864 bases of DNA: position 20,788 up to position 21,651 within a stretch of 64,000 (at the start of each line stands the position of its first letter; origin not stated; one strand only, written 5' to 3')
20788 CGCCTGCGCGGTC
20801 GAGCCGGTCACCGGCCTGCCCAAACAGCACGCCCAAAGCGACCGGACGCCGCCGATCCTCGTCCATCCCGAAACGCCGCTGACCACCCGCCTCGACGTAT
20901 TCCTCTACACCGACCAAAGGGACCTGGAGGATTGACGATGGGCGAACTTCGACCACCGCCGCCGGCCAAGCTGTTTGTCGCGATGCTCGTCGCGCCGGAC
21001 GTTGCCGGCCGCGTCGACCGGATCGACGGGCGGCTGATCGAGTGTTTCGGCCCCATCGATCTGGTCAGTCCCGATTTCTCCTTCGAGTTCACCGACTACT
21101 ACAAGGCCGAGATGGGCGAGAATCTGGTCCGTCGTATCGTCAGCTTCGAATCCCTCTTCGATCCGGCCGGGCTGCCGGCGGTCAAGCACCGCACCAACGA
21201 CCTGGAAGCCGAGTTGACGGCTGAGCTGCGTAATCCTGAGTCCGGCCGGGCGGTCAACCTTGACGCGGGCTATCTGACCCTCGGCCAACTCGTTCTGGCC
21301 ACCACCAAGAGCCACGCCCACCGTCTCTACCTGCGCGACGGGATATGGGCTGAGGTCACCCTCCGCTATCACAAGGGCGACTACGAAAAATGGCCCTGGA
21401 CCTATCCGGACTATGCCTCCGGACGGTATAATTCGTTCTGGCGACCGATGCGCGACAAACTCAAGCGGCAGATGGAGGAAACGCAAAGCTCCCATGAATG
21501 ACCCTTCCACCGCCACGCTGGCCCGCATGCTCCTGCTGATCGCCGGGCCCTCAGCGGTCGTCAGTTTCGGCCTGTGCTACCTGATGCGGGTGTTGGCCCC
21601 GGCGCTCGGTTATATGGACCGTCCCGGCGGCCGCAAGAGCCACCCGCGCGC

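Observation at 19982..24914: Four-gene candidate glycan-assembly operon: mutarotase-like, DUF4416-like, WecA-like GT4, Wzy_C ligase with TPR tail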

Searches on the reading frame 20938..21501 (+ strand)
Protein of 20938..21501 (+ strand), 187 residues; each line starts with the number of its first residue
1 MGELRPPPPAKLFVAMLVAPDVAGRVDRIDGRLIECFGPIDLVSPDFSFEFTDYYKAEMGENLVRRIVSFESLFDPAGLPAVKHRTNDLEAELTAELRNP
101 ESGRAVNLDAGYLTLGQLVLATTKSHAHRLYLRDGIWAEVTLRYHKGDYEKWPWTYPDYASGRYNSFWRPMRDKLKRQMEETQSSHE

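Call 3: search_protein_families(library=pfam, proteins=[window:20938-21501:+], max_evalue=0.01)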
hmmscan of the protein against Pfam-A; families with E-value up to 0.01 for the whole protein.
window:20938-21501:+ (187 aa): 1 family
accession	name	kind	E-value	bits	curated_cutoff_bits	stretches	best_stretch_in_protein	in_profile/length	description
PF14385.11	DUF4416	-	6e-53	179.5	27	1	9-174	2-161/162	Domain of unknown function (DUF4416)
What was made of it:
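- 20938..21501 (+): G2: DUF4416 protein (187 aa), cytoplasmic, function unknown; frequent upstream partner of G3-G4 in Planctomycetota only. Pfam 6e-53 (call 3).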

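Call 4: search_protein_families(library=ncbifam, proteins=[window:20938-21501:+], max_evalue=0.01)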
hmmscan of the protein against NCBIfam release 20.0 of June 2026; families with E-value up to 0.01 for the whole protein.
window:20938-21501:+ (187 aa): 0 families

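Call 8: find_homologous_proteins(query=window:20938-21501:+)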
Query window:20938-21501:+ (187 aa): 472 proteins with E <= 0.001 among 667 candidates; the best 120 are listed.
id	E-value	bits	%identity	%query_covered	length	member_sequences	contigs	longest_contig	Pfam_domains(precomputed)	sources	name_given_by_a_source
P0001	2.2e-124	431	100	100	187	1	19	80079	PF14385.12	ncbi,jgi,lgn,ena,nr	ncbi:MAG: DUF4416 family protein [Phycisphaerae bacterium]|nr:DUF4416 family protein [Phycisphaerae 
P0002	1.4e-78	281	68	97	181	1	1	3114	PF14385.12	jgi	-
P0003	4.5e-78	280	64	99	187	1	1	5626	PF14385.12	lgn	-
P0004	3.2e-73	264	60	100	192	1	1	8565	PF14385.12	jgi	-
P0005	3.0e-72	261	66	98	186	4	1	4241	PF14385.12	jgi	jgi:hypothetical protein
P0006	5.0e-72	260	67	94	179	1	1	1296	PF14385.12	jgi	jgi:hypothetical protein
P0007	5.6e-72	260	65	96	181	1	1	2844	PF14385.12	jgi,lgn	-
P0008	3.7e-71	257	65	94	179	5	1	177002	PF14385.12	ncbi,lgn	-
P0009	4.2e-71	257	65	94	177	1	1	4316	PF14385.12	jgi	jgi:hypothetical protein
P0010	5.7e-71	256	64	97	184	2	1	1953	PF14385.12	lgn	-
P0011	1.2e-70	255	62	97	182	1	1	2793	PF14385.12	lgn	-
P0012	6.2e-70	253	66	94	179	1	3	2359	PF14385.12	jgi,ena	-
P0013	7.0e-70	253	67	94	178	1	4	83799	PF14385.12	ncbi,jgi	-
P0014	3.3e-69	251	61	99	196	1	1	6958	PF14385.12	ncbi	-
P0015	4.3e-69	250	64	94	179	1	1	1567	PF14385.12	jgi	jgi:hypothetical protein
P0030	4.1e-60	221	58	96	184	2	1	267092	PF14385.12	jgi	jgi:hypothetical protein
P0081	1.4e-43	167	50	92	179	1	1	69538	PF14385.12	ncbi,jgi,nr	ncbi:MAG: DUF4416 family protein [Planctomycetes bacterium]|nr:DUF4416 family protein [Planctomyceto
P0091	3.1e-43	166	47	97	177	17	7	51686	PF14385.12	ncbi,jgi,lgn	ncbi:MAG: DUF4416 family protein [Anaerolineae bacterium]|jgi:hypothetical protein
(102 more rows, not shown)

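Call 9: find_encoding_contigs(protein=P0001, flank=10000, max_places=3)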
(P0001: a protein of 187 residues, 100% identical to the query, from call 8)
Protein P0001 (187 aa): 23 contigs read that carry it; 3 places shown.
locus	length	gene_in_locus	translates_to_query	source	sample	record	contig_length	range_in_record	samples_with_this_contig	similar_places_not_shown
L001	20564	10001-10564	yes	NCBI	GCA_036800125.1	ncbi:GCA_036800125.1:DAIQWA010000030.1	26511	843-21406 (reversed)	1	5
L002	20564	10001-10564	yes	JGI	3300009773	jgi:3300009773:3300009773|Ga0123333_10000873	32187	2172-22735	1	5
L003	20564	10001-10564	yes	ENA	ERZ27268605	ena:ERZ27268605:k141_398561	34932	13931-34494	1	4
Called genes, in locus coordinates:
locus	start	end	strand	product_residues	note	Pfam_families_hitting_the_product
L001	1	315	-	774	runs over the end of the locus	PF11992:TgpA_N, PF01841:Transglut_core, PF13559:DUF4129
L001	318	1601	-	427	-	PF01882:DUF58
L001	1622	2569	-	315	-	PF20030:bpMoxR, PF00004:AAA (weak), PF07726:AAA_3, PF07728:AAA_5, PF17863:AAA_lid_2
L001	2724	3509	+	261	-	PF00005:ABC_tran, PF13304:AAA_21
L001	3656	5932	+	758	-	PF13783:DUF4177 (faint), PF18998:Flg_new_2, PF22579:Cbm74 (faint), PF18998:Flg_new_2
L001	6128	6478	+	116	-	PF18998:Flg_new_2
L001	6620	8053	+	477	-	PF18998:Flg_new_2, PF00160:Pro_isomerase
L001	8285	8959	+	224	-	PF00106:adh_short, PF08659:KR (weak), PF13561:adh_short_C2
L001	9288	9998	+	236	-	PF14486:DUF4432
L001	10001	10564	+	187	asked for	PF14385:DUF4416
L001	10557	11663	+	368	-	PF00953:Glycos_transf_4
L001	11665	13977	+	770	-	PF04932:Wzy_C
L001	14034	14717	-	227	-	PF00160:Pro_isomerase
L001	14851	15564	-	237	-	-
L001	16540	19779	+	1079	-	PF01339:CheB_methylest, PF03705:CheR_N, PF01739:CheR, PF28159:CEP89, PF13426:PAS_9 (faint), PF13596:PAS_10, PF00989:PAS (weak), PF08448:PAS_4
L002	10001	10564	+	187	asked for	PF14385:DUF4416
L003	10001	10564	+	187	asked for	PF14385:DUF4416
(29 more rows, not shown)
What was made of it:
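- Checked: Independent gene callers on three assemblies of the same organism give the same G2-G4 models (call 9).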

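Call 10: find_encoding_contigs(protein=P0091, flank=8000, max_places=3)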
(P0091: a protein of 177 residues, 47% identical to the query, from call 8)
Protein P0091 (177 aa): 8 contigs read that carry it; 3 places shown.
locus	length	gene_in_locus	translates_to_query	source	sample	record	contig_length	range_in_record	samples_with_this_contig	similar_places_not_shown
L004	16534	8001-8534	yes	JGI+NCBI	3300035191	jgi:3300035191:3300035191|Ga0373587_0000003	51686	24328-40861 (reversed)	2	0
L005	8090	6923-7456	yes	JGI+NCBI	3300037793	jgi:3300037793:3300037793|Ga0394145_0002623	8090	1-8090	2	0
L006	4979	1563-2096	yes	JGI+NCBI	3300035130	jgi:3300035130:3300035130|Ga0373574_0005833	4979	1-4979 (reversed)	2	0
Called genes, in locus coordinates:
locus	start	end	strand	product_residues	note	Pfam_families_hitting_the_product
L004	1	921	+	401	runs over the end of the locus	PF05167:DUF711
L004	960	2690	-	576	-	PF01663:Phosphodiest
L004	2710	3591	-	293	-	PF00892:EamA, PF03151:TPT (weak), PF00892:EamA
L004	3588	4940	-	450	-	PF06050:HGD-D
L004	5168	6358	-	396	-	PF07690:MFS_1, PF12832:MFS_1_like (faint), PF07690:MFS_1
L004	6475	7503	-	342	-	PF01476:LysM, PF23472:LysM2_CERK1_LYK3_4_5 (faint), PF23446:LysM1_NFP_LYK (faint), PF23577:LysM_RLK (faint), PF01476:LysM, PF23473:LysM3_LYK4_5 (weak), PF03734:YkuD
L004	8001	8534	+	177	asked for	PF14385:DUF4416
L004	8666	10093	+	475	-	PF13598:DUF4139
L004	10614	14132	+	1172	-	PF00532:Peripla_BP_1, PF13377:Peripla_BP_3, PF00512:HisKA, PF02518:HATPase_c, PF00072:Response_reg, PF00165:HTH_AraC (weak), PF12833:HTH_18, PF00165:HTH_AraC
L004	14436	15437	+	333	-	PF00356:LacI, PF00532:Peripla_BP_1, PF13407:Peripla_BP_4, PF13377:Peripla_BP_3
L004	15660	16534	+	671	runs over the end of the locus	PF00496:SBP_bac_5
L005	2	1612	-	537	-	PF01663:Phosphodiest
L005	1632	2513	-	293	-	PF00892:EamA, PF03151:TPT (weak), PF00892:EamA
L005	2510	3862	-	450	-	PF06050:HGD-D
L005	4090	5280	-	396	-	PF07690:MFS_1, PF12832:MFS_1_like (faint), PF07690:MFS_1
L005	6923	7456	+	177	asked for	PF14385:DUF4416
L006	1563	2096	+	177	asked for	PF14385:DUF4416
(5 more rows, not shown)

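Call 11: find_encoding_contigs(protein=P0008, flank=7000, max_places=1)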
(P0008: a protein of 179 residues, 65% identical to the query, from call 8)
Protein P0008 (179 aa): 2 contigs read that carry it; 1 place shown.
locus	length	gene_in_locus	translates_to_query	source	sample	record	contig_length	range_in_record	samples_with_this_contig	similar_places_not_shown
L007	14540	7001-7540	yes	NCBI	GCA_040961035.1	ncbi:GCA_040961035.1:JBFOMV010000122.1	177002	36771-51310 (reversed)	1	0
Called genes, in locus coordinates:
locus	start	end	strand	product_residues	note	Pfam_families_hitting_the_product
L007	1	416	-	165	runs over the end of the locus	PF01288:HPPK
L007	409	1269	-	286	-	PF00763:THF_DHG_CYH, PF02882:THF_DHG_CYH_C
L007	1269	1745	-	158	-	-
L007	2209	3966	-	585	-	PF00425:Chorismate_bind, PF01063:Aminotran_4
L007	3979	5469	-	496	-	PF02838:Glyco_hydro_20b, PF00728:Glyco_hydro_20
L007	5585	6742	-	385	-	PF01208:URO-D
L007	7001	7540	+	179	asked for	PF14385:DUF4416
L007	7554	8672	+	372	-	PF00953:Glycos_transf_4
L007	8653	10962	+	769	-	PF04932:Wzy_C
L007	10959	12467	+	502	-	-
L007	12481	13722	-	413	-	-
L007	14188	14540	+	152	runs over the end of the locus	-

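Call 12: find_encoding_contigs(protein=P0030, flank=7000, max_places=1)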
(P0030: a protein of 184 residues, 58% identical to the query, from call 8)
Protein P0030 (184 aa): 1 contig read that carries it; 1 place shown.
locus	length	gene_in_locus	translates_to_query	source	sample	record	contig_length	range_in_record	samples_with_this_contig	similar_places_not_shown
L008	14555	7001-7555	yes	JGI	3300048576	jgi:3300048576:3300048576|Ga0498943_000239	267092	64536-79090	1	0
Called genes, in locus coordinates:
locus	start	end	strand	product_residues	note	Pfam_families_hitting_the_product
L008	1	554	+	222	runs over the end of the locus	PF02224:Cytidylate_kin, PF13189:Cytidylate_kin2, PF13207:AAA_17 (faint), PF13238:AAA_18 (weak), PF13671:AAA_33 (weak), PF01202:SKI (faint)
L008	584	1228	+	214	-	PF01553:Acyltransferase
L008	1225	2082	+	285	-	PF02401:LYTB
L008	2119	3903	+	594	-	-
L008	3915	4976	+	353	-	PF12833:HTH_18, PF00165:HTH_AraC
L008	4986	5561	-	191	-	PF04275:P-mevalo_kinase (faint), PF13238:AAA_18, PF13671:AAA_33 (weak), PF13207:AAA_17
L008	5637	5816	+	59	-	-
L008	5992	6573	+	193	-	-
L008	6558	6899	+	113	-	PF14023:Bestrophin-like (weak)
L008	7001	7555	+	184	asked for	PF14385:DUF4416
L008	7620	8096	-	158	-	PF04608:PgpA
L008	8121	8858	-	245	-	PF01066:CDP-OH_P_transf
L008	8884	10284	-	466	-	PF00919:UPF0004, PF04055:Radical_SAM, PF18693:TRAM_2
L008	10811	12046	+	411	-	PF00142:Fer4_NifH (faint), PF01656:CbiA, PF02374:ArsA_ATPase (weak), PF06564:CBP_BcsQ, PF10609:ParA, PF13614:AAA_31, PF02922:CBM_48, PF16561:AMPK1_CBM, +1 more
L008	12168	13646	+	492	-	-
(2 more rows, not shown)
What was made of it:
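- In one locus DUF4416 lies beside PgpA and a CDP-alcohol phosphatidyltransferase, hinting at lipid metabolism (call 12).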

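Call 13: find_encoding_contigs(protein=P0081, flank=7000, max_places=1)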
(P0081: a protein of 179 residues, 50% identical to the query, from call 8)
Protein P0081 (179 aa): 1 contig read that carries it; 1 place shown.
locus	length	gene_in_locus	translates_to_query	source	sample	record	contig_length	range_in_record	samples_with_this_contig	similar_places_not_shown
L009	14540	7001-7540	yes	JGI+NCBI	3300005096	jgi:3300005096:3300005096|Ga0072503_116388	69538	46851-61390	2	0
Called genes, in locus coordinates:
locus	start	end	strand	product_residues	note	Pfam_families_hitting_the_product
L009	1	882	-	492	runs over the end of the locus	PF01789:PsbP (faint), PF08786:DcrB (faint)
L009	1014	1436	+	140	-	PF04246:RseC_MucC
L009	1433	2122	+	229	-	PF09837:DUF2064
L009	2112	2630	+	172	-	PF00578:AhpC-TSA, PF08534:Redoxin, PF00255:GSHPx (weak), PF13905:Thioredoxin_8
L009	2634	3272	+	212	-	-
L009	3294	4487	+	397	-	PF01472:PUA (weak), PF17785:PUA_3, PF10672:Methyltrans_SAM, PF02475:TRM5-TYW2_MTfase, PF05175:MTS, PF03602:Cons_hypoth95, PF13847:Methyltransf_31, PF13649:Methyltransf_25, +5 more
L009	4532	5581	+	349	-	PF08240:ADH_N, PF16912:Glu_dehyd_C, PF00107:ADH_zinc_N, PF13602:ADH_zinc_N_2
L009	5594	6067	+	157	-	PF12724:Flavodoxin_5, PF00258:Flavodoxin_1, PF03358:FMN_red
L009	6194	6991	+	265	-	PF00106:adh_short, PF08659:KR, PF13561:adh_short_C2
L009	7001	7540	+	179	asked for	PF14385:DUF4416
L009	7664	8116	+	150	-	PF03479:PCC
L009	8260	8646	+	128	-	PF05635:23S_rRNA_IVP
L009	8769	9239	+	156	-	PF00334:NDK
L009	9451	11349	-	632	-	PF03417:AAT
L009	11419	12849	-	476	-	PF00884:Sulfatase, PF01663:Phosphodiest (faint), PF16347:SGSH_C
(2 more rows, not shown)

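Call 24: search_solved_structures(query=A2, max_evalue=10)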
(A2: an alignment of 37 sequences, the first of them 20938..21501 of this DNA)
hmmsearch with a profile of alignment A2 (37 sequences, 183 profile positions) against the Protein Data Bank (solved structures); distinct sequences matched with E-value up to 10: 2.
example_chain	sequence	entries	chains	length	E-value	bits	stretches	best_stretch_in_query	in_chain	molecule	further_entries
7mny_B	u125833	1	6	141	1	12.1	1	133-177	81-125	E3 SUMO-protein ligase RanBP2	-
8bgm_B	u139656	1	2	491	1.5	11.6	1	128-165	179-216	Toxin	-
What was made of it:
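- Tried and rejected: Profile against PDB sequences found nothing (call 24).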

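Call 29: predict_structure(alignment_id=A2)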
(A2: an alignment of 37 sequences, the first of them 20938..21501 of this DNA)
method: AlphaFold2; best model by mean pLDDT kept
length: 187 residues; sequences in the alignment: 37
mean_pLDDT: 95.9   pTM: 0.91
mean pLDDT of the five models: 95.9, 95.5, 94.3, 92.8, 92.4
residues with pLDDT >= 90: 173; 70-90: 14; 50-70: 0; < 50: 0
segments of 3 or more residues with pLDDT < 50: none
pLDDT, mean of each block of 10 residues (from residue 1): 89 98 97 98 97 93 97 98 98 94 95 98 94 97 97 96 97 98 88
secondary structure, 60 per line:
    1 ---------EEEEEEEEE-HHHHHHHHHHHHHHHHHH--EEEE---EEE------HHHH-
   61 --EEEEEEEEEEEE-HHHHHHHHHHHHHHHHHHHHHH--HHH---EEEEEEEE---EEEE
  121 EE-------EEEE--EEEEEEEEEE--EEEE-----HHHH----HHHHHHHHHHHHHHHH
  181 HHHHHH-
elements in order: E10-18 H20-37 E40-43 E47-49 H56-59 E63-74 H76-97 E106-113 E117-122 E130-133 E136-145 E148-151 H157-160 H165-186

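Call 34: fold_search(model_id=the predicted structure, library=pdb)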
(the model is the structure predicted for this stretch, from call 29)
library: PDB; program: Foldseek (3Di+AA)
matches with E <= 10: 1124; with E <= 0.001: 0
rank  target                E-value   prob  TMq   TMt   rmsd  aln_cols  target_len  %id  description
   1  6bus_3                5.5e-03  0.99  0.27  0.46   9.4       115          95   10  Extended E2 DNA-binding domain of the Bovine Papillomavirus-1 (released 2018-01-10)
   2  9gad_F                1.3e-02  0.96  0.32  0.42   5.7       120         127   10  Structure and catalytic mechanism of SAM-AMP lyase in Clostridium botulinum CorA-associated type III CRISPR system (released 2025-07-02)
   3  2cja_B                1.4e-02  0.47  0.24  0.12  10.6       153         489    8  Crystal structure of Methanosarcina barkeri seryl-tRNA synthetase complexed with ATP (released 2006-06-26)
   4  2cjb_B                2.2e-02  0.41  0.24  0.12  10.3       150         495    9  Crystal structure of Methanosarcina barkeri seryl-tRNA synthetase complexed with serine (released 2006-06-26)
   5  9gad_D                2.5e-02  0.92  0.32  0.42   5.8       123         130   10  Structure and catalytic mechanism of SAM-AMP lyase in Clostridium botulinum CorA-associated type III CRISPR system (released 2025-07-02)
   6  8deu_A                3.5e-02  0.80  0.30  0.08   8.7       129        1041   12  Cryo-electron microscopy structure of Neisseria gonorrhoeae multidrug efflux pump MtrD with CASP peptide complex (released 2022-09-14)
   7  9lqd                  3.7e-02  0.82  0.30  0.40   6.2       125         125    9  Crystal structure of SAM lyase (released 2025-11-26)
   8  6bus_1                4.6e-02  0.89  0.26  0.47   8.3       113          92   10  Extended E2 DNA-binding domain of the Bovine Papillomavirus-1 (released 2018-01-10)
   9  2aye_A                5.2e-02  0.90  0.26  0.49   7.4       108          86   10  Crystal structure of the unliganded E2 DNA Binding Domain from HPV6a (released 2006-08-22)
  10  9gad_A                5.5e-02  0.90  0.34  0.46   5.2       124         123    8  Structure and catalytic mechanism of SAM-AMP lyase in Clostridium botulinum CorA-associated type III CRISPR system (released 2025-07-02)
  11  1r8h_A                5.5e-02  0.89  0.25  0.47   7.0       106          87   10  Comparison of the structure and DNA binding properties of the E2 proteins from an oncogenic and a non-oncogenic human  (released 2003-12-23)
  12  9gad_E                6.2e-02  0.80  0.31  0.42   5.5       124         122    9  Structure and catalytic mechanism of SAM-AMP lyase in Clostridium botulinum CorA-associated type III CRISPR system (released 2025-07-02)
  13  3bn7                  6.2e-02  0.54  0.24  0.36   7.2       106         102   14  CRYSTAL STRUCTURE OF A DIMERIC FERREDOXIN-LIKE PROTEIN (CC_2267) FROM CAULOBACTER CRESCENTUS CB15 AT 1.64 A RESOLUTION (released 2007-12-25)
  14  2bmb                  6.9e-02  0.96  0.36  0.15   4.2       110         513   14  X-ray structure of the bifunctional 6-hydroxymethyl-7,8- dihydroxypterin pyrophosphokinase dihydropteroate synthase from (released 2006-01-17)
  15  1r8h_C                7.3e-02  0.84  0.25  0.48   7.0       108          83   11  Comparison of the structure and DNA binding properties of the E2 proteins from an oncogenic and a non-oncogenic human  (released 2003-12-23)
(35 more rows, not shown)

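Call 36: find_related_loci(query=A2, collection=genome_contigs, flank=6000)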
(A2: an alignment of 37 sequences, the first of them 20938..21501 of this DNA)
Query A2 (187 aa) in genome_contigs; peptide patterns used: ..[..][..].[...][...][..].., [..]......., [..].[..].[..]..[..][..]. (x = any residue, [..] = any of these).
600 stretches matched a pattern (row limit reached: there are more); 592 encode a relative of the query (tblastn E <= 1e-3); the best 80 are kept; 80 distinct loci.
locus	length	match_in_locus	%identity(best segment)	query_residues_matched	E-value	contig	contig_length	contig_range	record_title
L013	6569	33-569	59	1-179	1e-68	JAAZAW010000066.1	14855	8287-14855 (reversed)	MAG: Phycisphaerae bacterium isolate AS06rmzACSIP_467 98132_AS06, whole genome shotgun sequence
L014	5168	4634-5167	48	1-180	2e-50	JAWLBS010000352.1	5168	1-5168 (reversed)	MAG: Phycisphaerae bacterium isolate 15dZY3.bin.115 NODE_15746_length_5168_cov_8.484908, whole genome shotgun sequence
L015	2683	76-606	49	1-184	2e-49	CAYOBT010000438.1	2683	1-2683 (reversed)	MAG TPA_asm: uncultured Anaerolineales bacterium isolate binchicken_co334_27 genome assembly, contig: NODE_87214_length_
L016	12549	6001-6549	47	1-185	3e-49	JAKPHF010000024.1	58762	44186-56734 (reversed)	MAG: Planctomycetota bacterium isolate USOA134_maxbin.073 k141_585185, whole genome shotgun sequence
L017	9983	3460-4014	47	1-187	2e-49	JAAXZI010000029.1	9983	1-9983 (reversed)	MAG: Phycisphaerae bacterium isolate AS01afH2WH_3 4071_AS01, whole genome shotgun sequence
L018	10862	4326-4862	47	1-181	1e-48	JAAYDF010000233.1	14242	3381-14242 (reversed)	MAG: Phycisphaerae bacterium isolate AS06rmzACSIP_537 412317_AS06, whole genome shotgun sequence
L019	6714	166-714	47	1-185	2e-48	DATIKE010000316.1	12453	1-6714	MAG TPA_asm: Phycisphaerae bacterium isolate SMAG_U15710 k141_6269, whole genome shotgun sequence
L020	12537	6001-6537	47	1-181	4e-48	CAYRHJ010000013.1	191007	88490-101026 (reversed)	MAG TPA_asm: uncultured Phycisphaeraceae bacterium isolate binchicken_co31_456 genome assembly, contig: k141_1650548, wh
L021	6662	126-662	48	1-181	1e-47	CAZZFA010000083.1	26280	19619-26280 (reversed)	MAG TPA_asm: uncultured Planctomycetales bacterium isolate binchicken_co135_101 genome assembly, contig: NODE_3325_lengt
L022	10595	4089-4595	47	1-176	8e-48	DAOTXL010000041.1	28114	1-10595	MAG TPA_asm: Anaerolineae bacterium isolate H21_249 k133_2335428, whole genome shotgun sequence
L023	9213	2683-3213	45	1-179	2e-47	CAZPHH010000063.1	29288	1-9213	MAG TPA_asm: uncultured Phycisphaeraceae bacterium isolate SRP241326_co4_311 genome assembly, contig: NODE_2266_length_2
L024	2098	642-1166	46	1-182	3e-47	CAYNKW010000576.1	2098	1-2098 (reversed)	MAG TPA_asm: uncultured Anaerolineae bacterium isolate SRP068000_co1_68 genome assembly, contig: NODE_162557_length_2098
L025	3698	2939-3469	46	1-178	1e-45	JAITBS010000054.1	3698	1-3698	MAG: Planctomycetaceae bacterium isolate Ncb351_bin97 k119_4538268, whole genome shotgun sequence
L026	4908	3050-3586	46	1-181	1e-45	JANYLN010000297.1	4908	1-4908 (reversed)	MAG: Planctomycetota bacterium isolate GL140_6_metabinner_41 GL140_6_k141_1500647, whole genome shotgun sequence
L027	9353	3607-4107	50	1-174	1e-45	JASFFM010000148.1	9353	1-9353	MAG: Desulfobacterales bacterium isolate D0606S02metaG_Bin_597 D0606S02metaG_FD_scaffold_2142_c1, whole genome shotgun s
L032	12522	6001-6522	45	6-186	9e-45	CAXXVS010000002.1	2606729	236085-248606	MAG: Desulfobacterales bacterium isolate 5e2e11cb-0a29-41e5-9cec-673f41953d49 genome assembly, contig: contig_2, whole g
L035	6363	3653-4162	46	1-174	1e-44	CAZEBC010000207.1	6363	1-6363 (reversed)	MAG TPA_asm: uncultured bacterium isolate binchicken_co107_64 genome assembly, contig: NODE_25553_length_6363_cov_10.739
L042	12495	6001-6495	47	1-172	5e-44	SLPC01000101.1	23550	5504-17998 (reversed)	MAG: Anaerolineae bacterium isolate CSSed165cm_48 CSSed16-5cm-4519, whole genome shotgun sequence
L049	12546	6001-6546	42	1-185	2e-43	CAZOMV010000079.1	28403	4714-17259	MAG TPA_asm: uncultured Pirellulales bacterium isolate SRP302447_co3_789 genome assembly, contig: NODE_4444_length_28403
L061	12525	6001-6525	41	1-180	3e-42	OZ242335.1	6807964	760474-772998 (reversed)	MAG: Candidatus Poribacteria bacterium isolate 0e18bbbf-3c5b-4f4e-9be4-718f64127597 genome assembly, chromosome: 1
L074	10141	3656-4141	45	6-174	9e-42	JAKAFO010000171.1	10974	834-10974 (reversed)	MAG: Deltaproteobacteria bacterium isolate WY2.bin100 NODE_9585_length_10974_cov_4.306997, whole genome shotgun sequence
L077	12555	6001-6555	42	1-187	1e-41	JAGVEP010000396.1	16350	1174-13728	MAG: Phycisphaerae bacterium isolate DeMMO2_9 c_000000035580, whole genome shotgun sequence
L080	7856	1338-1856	46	1-180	3e-41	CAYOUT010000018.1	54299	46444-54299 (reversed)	MAG TPA_asm: uncultured Anaerolineales bacterium isolate binchicken_co39_95 genome assembly, contig: NODE_1343_length_54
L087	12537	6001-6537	43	7-187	2e-41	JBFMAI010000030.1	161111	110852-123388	MAG: Planctomycetota bacterium isolate MAG134 MAG134_30, whole genome shotgun sequence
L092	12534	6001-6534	39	1-185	5e-41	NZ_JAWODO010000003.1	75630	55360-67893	MAG: Desulfosalsimonas sp. isolate BLK5-2.bin.180 k191_1967115, whole genome shotgun sequence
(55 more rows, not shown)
